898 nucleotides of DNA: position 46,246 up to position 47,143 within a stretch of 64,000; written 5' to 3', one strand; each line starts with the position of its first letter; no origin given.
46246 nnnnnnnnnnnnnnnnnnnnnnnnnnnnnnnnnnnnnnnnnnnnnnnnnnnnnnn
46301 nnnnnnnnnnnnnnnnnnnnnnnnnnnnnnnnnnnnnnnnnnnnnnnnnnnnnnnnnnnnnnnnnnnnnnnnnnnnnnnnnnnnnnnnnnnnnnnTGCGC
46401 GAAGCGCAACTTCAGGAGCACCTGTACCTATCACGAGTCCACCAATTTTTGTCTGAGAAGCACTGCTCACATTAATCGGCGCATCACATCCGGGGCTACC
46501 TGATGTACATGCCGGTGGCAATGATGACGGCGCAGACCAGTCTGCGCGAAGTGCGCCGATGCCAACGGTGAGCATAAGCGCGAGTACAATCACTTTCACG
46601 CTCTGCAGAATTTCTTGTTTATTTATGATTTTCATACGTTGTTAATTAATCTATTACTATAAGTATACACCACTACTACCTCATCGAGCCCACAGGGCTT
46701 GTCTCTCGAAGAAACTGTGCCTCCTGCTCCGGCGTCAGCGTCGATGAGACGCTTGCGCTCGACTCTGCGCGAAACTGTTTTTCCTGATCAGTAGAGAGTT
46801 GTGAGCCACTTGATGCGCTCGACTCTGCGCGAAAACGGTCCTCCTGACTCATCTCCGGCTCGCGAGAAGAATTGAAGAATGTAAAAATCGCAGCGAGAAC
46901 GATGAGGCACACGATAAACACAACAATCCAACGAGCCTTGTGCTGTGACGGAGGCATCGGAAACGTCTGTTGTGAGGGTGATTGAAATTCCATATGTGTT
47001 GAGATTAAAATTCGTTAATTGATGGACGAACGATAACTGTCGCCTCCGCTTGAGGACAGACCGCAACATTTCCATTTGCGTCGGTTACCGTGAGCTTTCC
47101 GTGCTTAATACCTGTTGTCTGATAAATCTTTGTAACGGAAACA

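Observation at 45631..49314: Three secreted proteins encoded immediately upstream of pilB-pilC, including a 750-aa protein with duplicated Cys modules, GW-type repeats and a PKD domain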

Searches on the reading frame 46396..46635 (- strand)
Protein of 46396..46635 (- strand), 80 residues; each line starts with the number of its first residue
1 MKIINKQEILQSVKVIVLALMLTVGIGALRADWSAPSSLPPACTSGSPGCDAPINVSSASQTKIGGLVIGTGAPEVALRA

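Call 46: find_homologous_proteins(query=A3, max_evalue=0.001)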
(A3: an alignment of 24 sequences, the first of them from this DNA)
Query A3 (24 sequences) (80 aa, profile of the alignment): 33 proteins with E <= 0.001 among 2043 candidates.
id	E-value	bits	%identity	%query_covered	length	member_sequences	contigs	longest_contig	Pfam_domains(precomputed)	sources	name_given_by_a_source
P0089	1.0e-19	88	40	79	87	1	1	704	-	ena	-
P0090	6.8e-18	82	37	81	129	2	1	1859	-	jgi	-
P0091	5.8e-17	79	32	85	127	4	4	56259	-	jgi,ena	-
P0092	2.8e-16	77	34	75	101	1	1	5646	-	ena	-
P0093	1.7e-15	75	25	74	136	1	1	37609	-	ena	-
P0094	2.5e-15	74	55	25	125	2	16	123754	-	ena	-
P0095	2.9e-15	74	31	85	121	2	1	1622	-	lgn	-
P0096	4.6e-15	73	39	45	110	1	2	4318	-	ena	-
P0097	8.4e-15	72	24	74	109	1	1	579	-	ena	-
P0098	1.0e-14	72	38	50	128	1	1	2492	-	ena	-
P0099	1.3e-14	72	26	76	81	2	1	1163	-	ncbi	ncbi:MAG: hypothetical protein AAB858_00980, partial [Patescibacteria group bacterium]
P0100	2.2e-14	71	55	25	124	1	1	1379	-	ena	-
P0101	1.1e-13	69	29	53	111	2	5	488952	-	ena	-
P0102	1.2e-13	69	35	78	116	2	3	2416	-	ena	-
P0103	1.2e-13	69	26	76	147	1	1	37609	-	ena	-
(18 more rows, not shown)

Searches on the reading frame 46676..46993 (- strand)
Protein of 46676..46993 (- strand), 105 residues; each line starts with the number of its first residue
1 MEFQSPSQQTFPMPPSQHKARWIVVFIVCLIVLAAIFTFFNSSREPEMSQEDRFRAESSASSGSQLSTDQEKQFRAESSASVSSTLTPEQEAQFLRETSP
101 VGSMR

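Call 3: search_protein_families(library=pfam, proteins=[window:46676-46993:-], max_evalue=1)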
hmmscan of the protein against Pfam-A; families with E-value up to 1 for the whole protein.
window:46676-46993:- (105 aa): 8 families
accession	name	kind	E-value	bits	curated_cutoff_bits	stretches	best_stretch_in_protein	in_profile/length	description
PF09581.16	Spore_III_AF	-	0.039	14.4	28.3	1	22-82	25-88/185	Stage III sporulation protein AF (Spore_III_AF)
PF16118.10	DUF4834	-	0.059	14.7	27.8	1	23-79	12-69/99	Domain of unknown function (DUF4834)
PF05767.17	Pox_A14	-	0.076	13.6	27.7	1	22-58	13-48/93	Poxvirus virion envelope protein A14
PF12685.13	SpoIIIAH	-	0.077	13.4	30.6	1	19-81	1-59/191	SpoIIIAH-like protein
PF12911.12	OppC_N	-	0.12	12.7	23.9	1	17-42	12-37/53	N-terminal TM domain of oligopeptide transport permease C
PF22251.1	PFF1_TM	-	0.12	12.3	32.3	1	22-88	98-167/300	Vacuolar membrane protease, transmembrane domain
PF11807.13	UstYa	-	0.24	11.7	25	1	22-92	17-85/220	Mycotoxin biosynthesis protein UstYa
PF25184.1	YxzE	-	0.33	12.4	40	1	24-69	8-47/65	YxzE-like putative bacteriocin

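Call 4: search_protein_families(library=ncbifam, proteins=[window:46676-46993:-], max_evalue=1)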
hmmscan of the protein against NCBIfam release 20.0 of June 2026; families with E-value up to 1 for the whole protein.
window:46676-46993:- (105 aa): 7 families
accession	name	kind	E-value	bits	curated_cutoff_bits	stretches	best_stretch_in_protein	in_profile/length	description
NF042931.1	SAG1386_EF1546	equivalog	5.4e-05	23.3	80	1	23-90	33-102/158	SAG1386/EF1546 family surface-associated protein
NF033885.1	conj_TraP_IncI1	equivalog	0.015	15.1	135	1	24-85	17-75/217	conjugal transfer protein TraP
NF045849.1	ICE_MMCAP2_0565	equivalog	0.055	13.1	40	1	21-41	57-77/80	Mbov_0395 family pilin-like conjugal transfer protein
NF009082.0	PRK12417.1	equivalog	0.059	12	353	1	19-43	281-305/406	accessory Sec system protein translocase subunit SecY2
TIGR02920.1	acc_sec_Y2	equivalog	0.067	12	249.6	1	19-44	274-299/395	accessory Sec system protein translocase subunit SecY2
NF033218.1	anchor_AmaP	equivalog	0.12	12.2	55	1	4-52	34-82/166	alkaline shock response membrane anchor protein AmaP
NF006283.1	PRK08455.1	equivalog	0.14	11.8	187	1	23-73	24-74/182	flagellar basal body-associated protein FliL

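Call 82: search_protein_families(library=phrogs, proteins=[window:46676-46993:-], max_evalue=0.01)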
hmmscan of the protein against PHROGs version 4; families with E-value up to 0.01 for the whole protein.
window:46676-46993:- (105 aa): 0 families
